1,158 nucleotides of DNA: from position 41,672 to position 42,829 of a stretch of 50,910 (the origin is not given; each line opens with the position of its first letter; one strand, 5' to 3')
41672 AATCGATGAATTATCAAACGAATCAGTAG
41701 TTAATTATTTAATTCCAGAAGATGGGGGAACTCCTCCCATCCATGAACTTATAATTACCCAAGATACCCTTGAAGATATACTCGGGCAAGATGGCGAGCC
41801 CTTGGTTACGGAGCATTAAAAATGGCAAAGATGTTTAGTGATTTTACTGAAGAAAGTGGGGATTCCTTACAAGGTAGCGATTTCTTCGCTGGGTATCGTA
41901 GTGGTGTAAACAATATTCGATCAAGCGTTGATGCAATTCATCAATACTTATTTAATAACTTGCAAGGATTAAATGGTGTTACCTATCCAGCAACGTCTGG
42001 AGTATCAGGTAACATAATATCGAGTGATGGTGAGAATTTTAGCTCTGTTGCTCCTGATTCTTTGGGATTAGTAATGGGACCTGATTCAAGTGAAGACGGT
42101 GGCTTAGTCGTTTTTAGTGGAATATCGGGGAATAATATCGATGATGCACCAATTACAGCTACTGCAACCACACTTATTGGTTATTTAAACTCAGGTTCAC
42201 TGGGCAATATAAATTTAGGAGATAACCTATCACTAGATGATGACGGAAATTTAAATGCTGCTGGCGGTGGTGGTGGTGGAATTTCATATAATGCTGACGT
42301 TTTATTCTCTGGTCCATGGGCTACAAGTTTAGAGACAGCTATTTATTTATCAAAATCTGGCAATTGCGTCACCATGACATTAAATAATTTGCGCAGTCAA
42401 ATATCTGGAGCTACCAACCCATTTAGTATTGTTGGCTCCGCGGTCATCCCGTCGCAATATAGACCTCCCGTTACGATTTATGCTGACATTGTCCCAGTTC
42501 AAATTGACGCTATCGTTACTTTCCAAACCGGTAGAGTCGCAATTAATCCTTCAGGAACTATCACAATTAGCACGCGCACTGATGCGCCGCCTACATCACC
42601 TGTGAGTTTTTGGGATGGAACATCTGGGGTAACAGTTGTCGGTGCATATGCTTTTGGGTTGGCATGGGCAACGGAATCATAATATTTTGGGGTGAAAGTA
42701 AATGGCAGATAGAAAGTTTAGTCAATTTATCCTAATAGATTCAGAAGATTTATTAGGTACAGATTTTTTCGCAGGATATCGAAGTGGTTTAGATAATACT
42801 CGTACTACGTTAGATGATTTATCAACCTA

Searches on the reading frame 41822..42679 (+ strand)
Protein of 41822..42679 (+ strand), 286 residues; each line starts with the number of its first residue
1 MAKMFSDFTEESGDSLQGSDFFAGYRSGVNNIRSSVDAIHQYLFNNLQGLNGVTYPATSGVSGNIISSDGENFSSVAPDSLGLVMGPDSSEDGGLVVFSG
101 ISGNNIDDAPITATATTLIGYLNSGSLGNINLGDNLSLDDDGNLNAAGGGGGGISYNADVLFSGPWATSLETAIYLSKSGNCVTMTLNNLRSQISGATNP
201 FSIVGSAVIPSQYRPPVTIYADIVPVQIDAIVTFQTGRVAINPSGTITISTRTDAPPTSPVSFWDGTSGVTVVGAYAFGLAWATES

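Call 31: find_related_loci(query=window:41822-42679:+, collection=viral_contigs, flank=10000)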
Query window:41822-42679:+ (286 aa) in viral_contigs; peptide patterns used: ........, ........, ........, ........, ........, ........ (x = any residue, [..] = any of these).
7 stretches matched a pattern; 1 encode a relative of the query (tblastn E <= 1e-3); 1 distinct loci.
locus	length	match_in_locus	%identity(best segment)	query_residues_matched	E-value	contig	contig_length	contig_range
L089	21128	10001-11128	75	1-286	3e-131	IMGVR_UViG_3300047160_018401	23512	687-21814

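Call 91: find_encoding_contigs(protein=window:41822-42679:+, flank=5000, max_places=10)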
Protein window:41822-42679:+ (286 aa): 3 contigs read that carry it; 2 places shown.
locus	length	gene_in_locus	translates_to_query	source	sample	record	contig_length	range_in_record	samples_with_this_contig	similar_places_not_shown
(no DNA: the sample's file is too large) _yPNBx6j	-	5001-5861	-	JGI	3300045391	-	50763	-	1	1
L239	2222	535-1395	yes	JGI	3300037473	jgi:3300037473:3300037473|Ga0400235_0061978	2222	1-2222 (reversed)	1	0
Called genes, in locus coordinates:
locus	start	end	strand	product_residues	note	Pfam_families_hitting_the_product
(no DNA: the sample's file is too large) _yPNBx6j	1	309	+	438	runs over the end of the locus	PF04865:Baseplate_J (faint), PF26079:Baseplate_J_C (faint), PF26078:Baseplate_J_M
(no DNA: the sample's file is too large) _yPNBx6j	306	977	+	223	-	PF10076:Phage_Mu_Gp48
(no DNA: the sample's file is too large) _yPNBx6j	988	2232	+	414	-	-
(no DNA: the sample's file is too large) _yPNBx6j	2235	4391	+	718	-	-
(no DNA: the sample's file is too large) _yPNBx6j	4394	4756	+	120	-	-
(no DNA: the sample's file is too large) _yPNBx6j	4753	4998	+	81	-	-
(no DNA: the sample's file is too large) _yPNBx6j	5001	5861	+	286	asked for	-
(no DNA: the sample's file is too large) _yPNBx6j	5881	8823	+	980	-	-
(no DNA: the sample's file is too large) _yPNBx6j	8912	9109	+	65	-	-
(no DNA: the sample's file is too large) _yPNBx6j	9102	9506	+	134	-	-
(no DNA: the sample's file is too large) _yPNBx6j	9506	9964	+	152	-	PF00959:Phage_lysozyme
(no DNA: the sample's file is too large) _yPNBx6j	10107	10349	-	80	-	-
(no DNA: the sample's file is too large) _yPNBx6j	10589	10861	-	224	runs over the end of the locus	-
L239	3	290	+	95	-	?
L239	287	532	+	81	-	-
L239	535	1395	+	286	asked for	-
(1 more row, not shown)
